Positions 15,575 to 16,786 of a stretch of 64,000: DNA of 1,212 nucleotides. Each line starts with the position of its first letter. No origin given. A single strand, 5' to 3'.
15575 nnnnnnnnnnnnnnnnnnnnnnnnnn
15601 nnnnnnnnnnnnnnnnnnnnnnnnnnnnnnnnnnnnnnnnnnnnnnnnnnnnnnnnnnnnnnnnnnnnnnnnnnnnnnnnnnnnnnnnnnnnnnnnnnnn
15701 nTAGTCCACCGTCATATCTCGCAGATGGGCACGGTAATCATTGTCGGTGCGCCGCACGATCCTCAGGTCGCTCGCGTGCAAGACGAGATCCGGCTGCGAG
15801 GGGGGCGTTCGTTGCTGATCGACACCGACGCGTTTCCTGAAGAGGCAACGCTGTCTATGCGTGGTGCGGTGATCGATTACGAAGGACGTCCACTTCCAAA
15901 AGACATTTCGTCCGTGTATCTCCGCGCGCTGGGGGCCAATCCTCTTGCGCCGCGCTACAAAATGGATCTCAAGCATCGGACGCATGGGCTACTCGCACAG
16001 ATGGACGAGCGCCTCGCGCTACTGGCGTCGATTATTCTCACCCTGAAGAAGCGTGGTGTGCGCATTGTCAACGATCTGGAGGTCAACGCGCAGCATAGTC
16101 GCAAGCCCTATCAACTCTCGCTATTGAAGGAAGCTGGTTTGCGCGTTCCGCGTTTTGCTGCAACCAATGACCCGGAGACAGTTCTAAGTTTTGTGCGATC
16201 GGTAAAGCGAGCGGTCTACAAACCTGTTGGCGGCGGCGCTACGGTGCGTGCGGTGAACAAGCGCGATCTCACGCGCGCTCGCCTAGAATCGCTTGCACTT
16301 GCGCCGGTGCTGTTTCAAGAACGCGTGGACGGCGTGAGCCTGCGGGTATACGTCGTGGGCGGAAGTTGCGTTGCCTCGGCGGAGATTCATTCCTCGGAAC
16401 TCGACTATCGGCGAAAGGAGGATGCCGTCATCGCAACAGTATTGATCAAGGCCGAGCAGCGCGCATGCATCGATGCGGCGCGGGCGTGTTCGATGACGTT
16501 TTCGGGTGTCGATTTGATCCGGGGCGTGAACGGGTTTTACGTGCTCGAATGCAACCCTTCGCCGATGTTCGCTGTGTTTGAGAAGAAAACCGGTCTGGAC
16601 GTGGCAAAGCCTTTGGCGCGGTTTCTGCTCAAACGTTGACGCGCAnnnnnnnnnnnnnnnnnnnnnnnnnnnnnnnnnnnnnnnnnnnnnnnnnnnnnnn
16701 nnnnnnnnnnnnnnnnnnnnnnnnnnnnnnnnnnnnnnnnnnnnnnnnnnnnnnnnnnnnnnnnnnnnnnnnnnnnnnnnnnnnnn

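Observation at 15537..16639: Unannotated 55-aa graspetide (omega-ester RiPP) precursor plus MdnC-like ATP-grasp ligase: minimal two-gene plesiocin-type cluster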

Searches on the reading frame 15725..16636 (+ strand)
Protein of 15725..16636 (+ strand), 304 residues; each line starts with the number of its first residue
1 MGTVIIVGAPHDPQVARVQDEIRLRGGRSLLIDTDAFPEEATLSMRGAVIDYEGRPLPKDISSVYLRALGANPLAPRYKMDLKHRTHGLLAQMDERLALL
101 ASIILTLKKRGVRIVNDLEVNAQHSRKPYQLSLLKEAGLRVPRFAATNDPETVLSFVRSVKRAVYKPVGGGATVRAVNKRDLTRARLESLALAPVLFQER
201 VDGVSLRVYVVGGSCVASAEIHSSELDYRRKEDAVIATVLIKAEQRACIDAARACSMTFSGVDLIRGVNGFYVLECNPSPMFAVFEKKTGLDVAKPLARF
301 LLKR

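Call 7: search_protein_families(library=ncbifam, proteins=[window:15725-16636:+], max_evalue=1)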
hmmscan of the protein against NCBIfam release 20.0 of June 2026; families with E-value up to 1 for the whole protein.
window:15725-16636:+ (304 aa): 17 families
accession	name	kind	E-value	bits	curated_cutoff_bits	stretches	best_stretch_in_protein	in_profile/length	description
TIGR04187.1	GRASP_SAV_5884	subfamily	4e-25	88.7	350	1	3-301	1-311/312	ATP-grasp ribosomal peptide maturase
TIGR04185.1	ATPgraspMvdC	equivalog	3.5e-21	75.7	425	1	15-303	13-318/318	MvdC family ATP-grasp ribosomal peptide maturase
TIGR00768.1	rimK_fam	subfamily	1.2e-19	70.8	143.4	1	104-299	65-274/276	RimK family alpha-L-glutamate ligase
TIGR04184.1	ATPgraspMvdD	equivalog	8e-18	64.7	475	1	6-302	3-320/321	MvdD family ATP-grasp ribosomal peptide maturase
NF040720.1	MptN_Meth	equivalog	8.5e-18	64.4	350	1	102-298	77-287/291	tetrahydromethanopterin:alpha-L-glutamate ligase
NF007764.0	PRK10446.1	equivalog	4e-12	46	331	1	196-301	175-286/300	30S ribosomal protein S6--L-glutamate ligase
TIGR02144.1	LysX_arch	equivalog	2.4e-10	40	275.6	1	105-301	66-275/281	lysine biosynthesis protein LysX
TIGR03103.1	trio_acet_GNAT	equivalog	2.8e-06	26.2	569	1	132-226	303-402/547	N-acetylglutaminylglutamine synthetase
TIGR04443.1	F420_CofF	equivalog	2.3e-05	23.6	300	1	81-303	47-280/283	coenzyme gamma-F420-2:alpha-L-glutamate ligase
TIGR00877.1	purD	equivalog_domain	0.0067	15.3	288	1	95-183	72-165/425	phosphoribosylamine--glycine ligase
NF005315.0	PRK06849.1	equivalog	0.0087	15.1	406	1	108-278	98-274/389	hypothetical protein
TIGR04356.1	grasp_GAK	hypoth_equivalog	0.011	14.9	300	1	93-302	70-284/287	GAK system ATP-grasp enzyme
TIGR02068.2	cya_phycin_syn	equivalog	0.011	13.7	850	1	129-221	216-314/862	cyanophycin synthetase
NF038074.1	fam_STM4014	hypoth_equivalog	0.025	13.9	175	0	242-278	286-325/349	STM4014 family protein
NF010623.0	PRK14016.1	subfamily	0.045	11.9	877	1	132-221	220-315/871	cyanophycin synthetase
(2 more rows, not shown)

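Call 8: search_protein_families(library=pfam, proteins=[window:15725-16636:+], max_evalue=1)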
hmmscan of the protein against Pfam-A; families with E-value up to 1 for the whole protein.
window:15725-16636:+ (304 aa): 5 families
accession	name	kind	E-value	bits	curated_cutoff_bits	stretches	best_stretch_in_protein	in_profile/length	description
PF08443.16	RimK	-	7e-14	52.3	21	1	130-300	7-187/188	RimK-like ATP-grasp domain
PF02655.19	ATP-grasp_3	-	1.2e-06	29.1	23.2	1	133-278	10-155/160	ATP-grasp domain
PF21068.3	ATPgraspMvdD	-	0.0041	17.6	27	1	5-72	3-78/121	MvdD pre-ATP grasp domain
PF14432.12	DYW_deaminase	-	0.3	11.3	24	0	87-121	19-53/93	DYW family of nucleic acid deaminases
PF10915.13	DUF2709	-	0.31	10.7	23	1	136-200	123-195/237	Protein of unknown function (DUF2709)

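Call 9: search_solved_structures(query=window:15725-16636:+, max_evalue=0.01, show_alignments=2)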
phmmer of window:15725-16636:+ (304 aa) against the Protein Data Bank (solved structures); distinct sequences matched with E-value up to 0.01: 10.
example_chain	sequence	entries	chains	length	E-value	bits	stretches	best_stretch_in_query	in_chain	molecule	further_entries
7drm_A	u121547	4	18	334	2.4e-52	181.1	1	3-302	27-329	ATP-grasp domain-containing protein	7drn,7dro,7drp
5zct_A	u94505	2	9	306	3.8e-11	46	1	127-301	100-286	Ribosomal protein S6--L-glutamate ligase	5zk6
4iwx_A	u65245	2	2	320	4.4e-11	45.8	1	127-301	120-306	Ribosomal protein S6 modification protein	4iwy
7qyr_A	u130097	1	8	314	2.2e-09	40.2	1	108-303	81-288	Probable alpha-L-glutamate ligase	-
9bou_A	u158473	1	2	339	9.9e-09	38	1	107-302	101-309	MvdD-like pre-ATP grasp domain-containing protein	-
7qys_A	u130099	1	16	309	2.9e-08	36.5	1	107-303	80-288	Probable alpha-L-glutamate ligase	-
5ig8_A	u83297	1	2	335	5.3e-08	35.7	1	15-302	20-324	ATP grasp ligase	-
5ig9_A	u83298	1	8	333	3.3e-07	33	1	4-282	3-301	ATP grasp ligase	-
7m4s_A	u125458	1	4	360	2.6e-05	26.8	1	97-302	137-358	AMdnB protein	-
3vpd_A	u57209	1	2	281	0.00085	21.9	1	105-300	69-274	Ribosomal protein S6 modification protein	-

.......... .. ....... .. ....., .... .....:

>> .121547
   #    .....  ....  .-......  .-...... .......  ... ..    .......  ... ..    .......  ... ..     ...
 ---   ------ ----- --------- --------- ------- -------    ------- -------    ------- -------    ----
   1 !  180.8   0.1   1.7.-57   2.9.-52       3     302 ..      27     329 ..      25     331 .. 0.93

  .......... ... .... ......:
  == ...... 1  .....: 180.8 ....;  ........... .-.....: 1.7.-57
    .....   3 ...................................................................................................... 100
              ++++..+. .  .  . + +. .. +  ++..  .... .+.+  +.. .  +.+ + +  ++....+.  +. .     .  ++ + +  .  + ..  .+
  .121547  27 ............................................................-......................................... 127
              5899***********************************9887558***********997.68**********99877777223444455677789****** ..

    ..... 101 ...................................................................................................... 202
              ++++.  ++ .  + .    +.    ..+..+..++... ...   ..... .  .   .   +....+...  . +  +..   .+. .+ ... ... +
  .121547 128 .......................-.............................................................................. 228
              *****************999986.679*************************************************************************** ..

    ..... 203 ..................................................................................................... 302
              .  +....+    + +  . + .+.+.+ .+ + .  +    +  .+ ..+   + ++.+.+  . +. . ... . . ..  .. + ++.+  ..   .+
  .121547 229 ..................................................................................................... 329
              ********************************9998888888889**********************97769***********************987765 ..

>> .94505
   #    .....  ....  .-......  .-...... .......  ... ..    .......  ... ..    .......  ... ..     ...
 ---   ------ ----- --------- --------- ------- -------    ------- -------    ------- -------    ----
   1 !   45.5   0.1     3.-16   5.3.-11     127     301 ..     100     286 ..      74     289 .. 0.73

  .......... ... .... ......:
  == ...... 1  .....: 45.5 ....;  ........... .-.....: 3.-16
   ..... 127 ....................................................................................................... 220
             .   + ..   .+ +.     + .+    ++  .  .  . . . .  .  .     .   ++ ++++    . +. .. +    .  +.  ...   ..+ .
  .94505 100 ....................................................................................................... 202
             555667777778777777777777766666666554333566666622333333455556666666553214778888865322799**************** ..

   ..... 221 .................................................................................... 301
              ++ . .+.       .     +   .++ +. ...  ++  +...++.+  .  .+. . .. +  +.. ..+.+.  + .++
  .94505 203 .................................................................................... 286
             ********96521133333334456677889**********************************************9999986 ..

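Call 10: find_homologous_proteins(query=window:15725-16636:+)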
Query window:15725-16636:+ (304 aa): 192 proteins with E <= 0.001 among 6338 candidates; the best 120 are listed.
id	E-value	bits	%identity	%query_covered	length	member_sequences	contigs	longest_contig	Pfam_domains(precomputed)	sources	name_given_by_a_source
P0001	5.7e-193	657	100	100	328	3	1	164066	PF08443.17,PF02655.20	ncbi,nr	ncbi:MAG: ATP-grasp domain-containing protein [Candidatus Hydrogenedentes bacterium]|nr:ATP-grasp do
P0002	6.8e-171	585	90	100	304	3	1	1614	PF08443.17,PF02655.20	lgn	-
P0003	4.7e-162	556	86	100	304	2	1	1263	PF08443.17,PF02655.20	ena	-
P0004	7.0e-157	539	83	100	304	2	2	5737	PF08443.17,PF02655.20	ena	-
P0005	1.4e-133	462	73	99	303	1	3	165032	PF08443.17,PF02655.20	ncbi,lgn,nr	ncbi:MAG: ATP-grasp domain-containing protein [Candidatus Hydrogenedentes bacterium]|nr:ATP-grasp do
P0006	1.6e-131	456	70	99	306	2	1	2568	PF08443.17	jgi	-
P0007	7.3e-130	450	70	100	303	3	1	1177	PF08443.17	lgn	-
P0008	1.8e-124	433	67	99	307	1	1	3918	PF08443.17,PF02655.20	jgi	jgi:hypothetical protein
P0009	2.6e-121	422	66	100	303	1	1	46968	PF08443.17,PF02655.20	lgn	-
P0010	1.9e-114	400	65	99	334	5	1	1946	PF08443.17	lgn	-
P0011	7.6e-113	394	65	98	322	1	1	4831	PF08443.17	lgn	-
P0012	2.8e-112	393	64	100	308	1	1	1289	PF08443.17,PF02655.20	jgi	jgi:glutathione synthase/RimK-type ligase-like ATP-grasp enzyme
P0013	9.6e-111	388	62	99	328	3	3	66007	PF14243.12,PF08443.17,PF02655.20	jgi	jgi:glutathione synthase/RimK-type ligase-like ATP-grasp enzyme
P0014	4.0e-110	386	59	100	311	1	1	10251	PF08443.17,PF02655.20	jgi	jgi:hypothetical protein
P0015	2.8e-109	383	64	98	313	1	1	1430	PF08443.17,PF02655.20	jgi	jgi:glutathione synthase/RimK-type ligase-like ATP-grasp enzyme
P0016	3.4e-109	382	61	98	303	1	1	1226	PF08443.17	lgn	-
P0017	2.6e-105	370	58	99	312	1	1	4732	PF08443.17,PF02655.20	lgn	-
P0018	1.7e-104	367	62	92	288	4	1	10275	PF08443.17,PF02655.20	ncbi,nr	ncbi:MAG: ATP-grasp domain-containing protein [Candidatus Hydrogenedentes bacterium]|nr:ATP-grasp do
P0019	6.9e-104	365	60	98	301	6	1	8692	PF08443.17,PF02655.20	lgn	-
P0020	8.7e-104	365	63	93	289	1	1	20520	PF08443.17,PF02655.20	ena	-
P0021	8.9e-104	365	58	99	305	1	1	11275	PF08443.17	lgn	-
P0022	2.5e-103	363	60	99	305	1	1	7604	PF08443.17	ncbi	-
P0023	9.0e-103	361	60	99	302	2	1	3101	PF08443.17,PF02655.20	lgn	-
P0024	2.7e-102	360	59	99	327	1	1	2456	PF08443.17,PF02655.20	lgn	-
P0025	2.1e-101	357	61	100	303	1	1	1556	PF08443.17,PF02655.20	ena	-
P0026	3.0e-101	356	57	99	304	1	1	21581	PF08443.17,PF02655.20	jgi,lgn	-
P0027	3.2e-101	356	58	99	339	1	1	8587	PF08443.17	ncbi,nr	ncbi:MAG: hypothetical protein HY706_20680 [Candidatus Hydrogenedentes bacterium]|nr:hypothetical pr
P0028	5.0e-101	356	59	99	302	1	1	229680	PF08443.17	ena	-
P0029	5.7e-101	355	58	99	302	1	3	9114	PF08443.17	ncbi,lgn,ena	-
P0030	7.4e-101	355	60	98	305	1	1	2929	PF08443.17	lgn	-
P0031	2.4e-100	353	58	99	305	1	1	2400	PF08443.17,PF02655.20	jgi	-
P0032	8.5e-100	352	57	99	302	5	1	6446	PF08443.17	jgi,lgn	jgi:glutathione synthase/RimK-type ligase-like ATP-grasp enzyme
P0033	3.0e-99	350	60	94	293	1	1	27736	PF02955.22,PF08443.17,PF02655.20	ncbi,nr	ncbi:MAG: ATP-grasp domain-containing protein [Candidatus Hydrogenedentes bacterium]|nr:ATP-grasp do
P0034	3.3e-98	346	56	99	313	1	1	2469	PF08443.17,PF02655.20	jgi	jgi:glutathione synthase/RimK-type ligase-like ATP-grasp enzyme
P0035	4.3e-98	346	57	99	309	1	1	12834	PF08443.17,PF02655.20,PF21068.4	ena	-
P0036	1.7e-97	344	58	97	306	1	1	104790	PF08443.17,PF02655.20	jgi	jgi:glutathione synthase/RimK-type ligase-like ATP-grasp enzyme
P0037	6.1e-97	342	55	99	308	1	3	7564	PF08443.17,PF02655.20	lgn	-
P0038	2.1e-96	340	56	99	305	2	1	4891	PF08443.17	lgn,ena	-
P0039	4.1e-96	340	62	82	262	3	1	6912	PF08443.17,PF02655.20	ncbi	-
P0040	5.2e-96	339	56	99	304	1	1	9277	PF08443.17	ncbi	-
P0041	6.7e-96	339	54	100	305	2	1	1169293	PF08443.17,PF02655.20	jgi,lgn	jgi:glutathione synthase/RimK-type ligase-like ATP-grasp enzyme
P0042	2.3e-95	337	55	99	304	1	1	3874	PF08443.17,PF02655.20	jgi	jgi:glutathione synthase/RimK-type ligase-like ATP-grasp enzyme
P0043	2.8e-95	337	59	94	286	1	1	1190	PF08443.17,PF02655.20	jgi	jgi:glutathione synthase/RimK-type ligase-like ATP-grasp enzyme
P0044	6.8e-95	336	54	100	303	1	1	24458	PF08443.17,PF02655.20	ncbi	-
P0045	1.1e-94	335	54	99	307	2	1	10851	PF08443.17,PF02655.20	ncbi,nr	ncbi:MAG TPA: ATP-grasp domain-containing protein [Candidatus Hydrogenedentes bacterium]|nr:ATP-gras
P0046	1.5e-94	334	57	99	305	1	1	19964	PF14243.12,PF08443.17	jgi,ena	-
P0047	1.7e-94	334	56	98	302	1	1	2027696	PF08443.17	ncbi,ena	-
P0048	2.6e-94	334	57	94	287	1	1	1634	PF08443.17,PF02655.20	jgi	jgi:glutathione synthase/RimK-type ligase-like ATP-grasp enzyme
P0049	2.9e-94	333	55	99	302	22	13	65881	PF08443.17,PF02655.20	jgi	-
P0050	3.1e-94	333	53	99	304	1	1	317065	PF08443.17,PF02655.20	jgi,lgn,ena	-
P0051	1.9e-93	331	55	100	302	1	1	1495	PF08443.17,PF02655.20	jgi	-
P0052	2.2e-93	331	55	99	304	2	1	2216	PF08443.17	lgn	-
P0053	2.3e-93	331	61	86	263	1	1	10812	PF08443.17,PF02655.20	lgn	-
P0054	2.3e-93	331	55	100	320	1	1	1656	PF08443.17,PF02655.20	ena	-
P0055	1.2e-92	328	53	100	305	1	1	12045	PF08443.17,PF02655.20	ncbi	-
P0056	2.0e-92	327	55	99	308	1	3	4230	PF08443.17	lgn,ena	-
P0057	3.4e-92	327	55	100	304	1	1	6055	PF08443.17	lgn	-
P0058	4.0e-92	326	55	99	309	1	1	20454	PF08443.17,PF02655.20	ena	-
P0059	5.0e-92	326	62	83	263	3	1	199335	PF14243.12,PF08443.17,PF02655.20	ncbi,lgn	ncbi:MAG: hypothetical protein AMXMBFR82_10180 [Candidatus Hydrogenedentota bacterium]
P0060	5.6e-92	326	55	99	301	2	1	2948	PF02955.22,PF08443.17,PF02655.20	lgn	-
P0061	7.2e-92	326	54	99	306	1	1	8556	PF08443.17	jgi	-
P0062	1.0e-91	325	64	82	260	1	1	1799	PF08443.17,PF02655.20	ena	-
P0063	1.2e-91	325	53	99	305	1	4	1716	PF08443.17,PF02655.20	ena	-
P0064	1.2e-91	325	55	99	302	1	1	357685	PF08443.17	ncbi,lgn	ncbi:MAG: hypothetical protein AMXMBFR84_00450 [Candidatus Hydrogenedentota bacterium]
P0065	2.0e-91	324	60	90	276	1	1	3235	PF08443.17,PF02655.20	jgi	jgi:glutathione synthase/RimK-type ligase-like ATP-grasp enzyme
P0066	7.1e-91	322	56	99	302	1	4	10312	PF08443.17,PF02655.20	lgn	-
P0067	7.2e-91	322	55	98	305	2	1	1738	PF08443.17,PF02655.20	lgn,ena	-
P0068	7.4e-91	322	55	98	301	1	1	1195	PF08443.17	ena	-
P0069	1.1e-90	322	55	97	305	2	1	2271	PF08443.17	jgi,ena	-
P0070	4.4e-90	320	56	99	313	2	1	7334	PF08443.17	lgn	-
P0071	5.5e-90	319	55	99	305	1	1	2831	PF08443.17,PF02655.20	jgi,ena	-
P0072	2.1e-89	318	54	98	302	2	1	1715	PF08443.17,PF02655.20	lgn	-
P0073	1.1e-88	315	53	99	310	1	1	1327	PF08443.17,PF02655.20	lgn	-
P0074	1.5e-88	315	56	89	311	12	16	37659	PF08443.17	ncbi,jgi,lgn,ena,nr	ncbi:MAG: hypothetical protein GXY07_08670 [Candidatus Hydrogenedentes bacterium]|nr:hypothetical pr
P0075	2.5e-88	314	58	90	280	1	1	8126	PF14243.12,PF08443.17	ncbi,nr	ncbi:MAG: hypothetical protein JXR94_01160 [Candidatus Hydrogenedentes bacterium]|nr:hypothetical pr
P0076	2.8e-88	314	52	99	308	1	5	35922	PF08443.17,PF02655.20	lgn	-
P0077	3.0e-88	314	55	94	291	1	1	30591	PF08443.17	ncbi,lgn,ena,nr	ncbi:MAG: hypothetical protein GWP08_13300 [Nitrospiraceae bacterium]|nr:hypothetical protein [Nitro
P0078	4.0e-88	313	53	99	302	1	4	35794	PF08443.17,PF02655.20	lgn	-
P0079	4.8e-88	313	54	99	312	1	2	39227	PF14243.12,PF08443.17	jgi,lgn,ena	-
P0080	6.5e-88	313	53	98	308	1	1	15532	PF08443.17,PF02655.20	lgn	-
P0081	1.2e-87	312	56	91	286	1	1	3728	PF08443.17,PF02655.20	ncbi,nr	ncbi:MAG: ATP-grasp protein [Candidatus Hydrogenedentes bacterium]|nr:ATP-grasp protein [Candidatus 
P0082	1.5e-87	311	53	99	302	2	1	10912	PF08443.17,PF02655.20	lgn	-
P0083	4.8e-87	310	56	90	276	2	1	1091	PF08443.17,PF02655.20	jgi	-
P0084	7.8e-87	309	61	80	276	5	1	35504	PF08443.17,PF02655.20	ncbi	-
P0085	1.0e-86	309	53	96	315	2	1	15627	PF08443.17,PF02655.20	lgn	-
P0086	2.6e-86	307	54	99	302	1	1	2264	PF02955.22,PF08443.17,PF02655.20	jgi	-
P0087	4.8e-86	307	53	99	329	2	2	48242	PF14243.12,PF08443.17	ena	-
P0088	9.6e-86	306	53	98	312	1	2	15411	PF08443.17,PF02655.20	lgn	-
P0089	1.0e-85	305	52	98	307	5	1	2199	PF08443.17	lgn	-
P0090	1.4e-85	305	52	99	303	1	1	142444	PF08443.17,PF02655.20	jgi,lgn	-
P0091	2.4e-85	304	53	98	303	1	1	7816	PF08443.17,PF02655.20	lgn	-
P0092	7.2e-85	303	50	99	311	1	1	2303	PF08443.17,PF02655.20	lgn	-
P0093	1.0e-84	302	51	98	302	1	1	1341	PF08443.17,PF02655.20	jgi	-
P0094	4.5e-84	300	55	90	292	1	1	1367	PF08443.17,PF02655.20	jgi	jgi:glutathione synthase/RimK-type ligase-like ATP-grasp enzyme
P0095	7.9e-84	299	51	99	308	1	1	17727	PF08443.17,PF02655.20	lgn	-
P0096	5.0e-83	297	57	86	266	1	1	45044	PF08443.17,PF02655.20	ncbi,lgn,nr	ncbi:MAG: ATP-grasp domain-containing protein [Candidatus Hydrogenedentes bacterium]|nr:ATP-grasp do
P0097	5.5e-83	296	52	100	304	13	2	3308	PF08443.17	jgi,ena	jgi:hypothetical protein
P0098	5.8e-83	296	64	75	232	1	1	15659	PF08443.17,PF02655.20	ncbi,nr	ncbi:MAG: ATP-grasp domain-containing protein [bacterium]|nr:ATP-grasp domain-containing protein [ba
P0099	1.4e-82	295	50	99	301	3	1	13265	PF08443.17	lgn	-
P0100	1.8e-82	295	50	99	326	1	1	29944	PF08443.17,PF02655.20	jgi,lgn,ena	-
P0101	9.0e-82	293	49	99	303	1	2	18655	PF08443.17,PF02655.20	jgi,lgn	jgi:glutathione synthase/RimK-type ligase-like ATP-grasp enzyme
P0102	4.1e-81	290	50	99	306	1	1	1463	PF08443.17,PF02655.20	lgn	-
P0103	1.7e-80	288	49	98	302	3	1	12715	PF08443.17,PF02655.20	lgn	-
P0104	8.0e-80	286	53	93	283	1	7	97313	PF02955.22,PF08443.17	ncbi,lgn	-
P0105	1.3e-79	285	48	99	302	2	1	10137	PF08443.17,PF02655.20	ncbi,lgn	ncbi:MAG: hypothetical protein RLZZ303_2586 [Candidatus Hydrogenedentota bacterium]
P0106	9.1e-79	283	50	99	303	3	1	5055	PF08443.17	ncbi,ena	-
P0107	1.4e-78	282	50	99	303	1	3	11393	PF08443.17,PF02655.20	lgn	-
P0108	2.0e-78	282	49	98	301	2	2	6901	PF08443.17,PF02655.20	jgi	jgi:hypothetical protein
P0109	2.9e-78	281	49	99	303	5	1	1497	PF08443.17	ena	-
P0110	5.6e-78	280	50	98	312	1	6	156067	PF08443.17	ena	-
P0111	6.3e-78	280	48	99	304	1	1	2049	PF08443.17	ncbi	-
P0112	1.9e-77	278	49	99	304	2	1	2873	PF02955.22,PF08443.17,PF02655.20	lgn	-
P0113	2.4e-77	278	48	99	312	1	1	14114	PF08443.17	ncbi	-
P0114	4.3e-77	277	49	99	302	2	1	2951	PF08443.17,PF02655.20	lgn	-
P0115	3.4e-76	274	49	99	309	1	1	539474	PF08443.17,PF02655.20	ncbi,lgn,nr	ncbi:MAG: ATP-grasp domain-containing protein [Candidatus Hydrogenedens sp.]|nr:ATP-grasp domain-con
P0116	5.2e-76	274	48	99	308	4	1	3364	PF08443.17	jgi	-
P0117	2.3e-75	272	62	70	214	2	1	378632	PF08443.17,PF02655.20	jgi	jgi:glutathione synthase/RimK-type ligase-like ATP-grasp enzyme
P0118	3.9e-75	271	52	91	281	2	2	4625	PF08443.17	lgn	-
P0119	7.3e-75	270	52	89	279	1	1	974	PF08443.17,PF02655.20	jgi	jgi:glutathione synthase/RimK-type ligase-like ATP-grasp enzyme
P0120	9.3e-75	269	47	99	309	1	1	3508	PF08443.17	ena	-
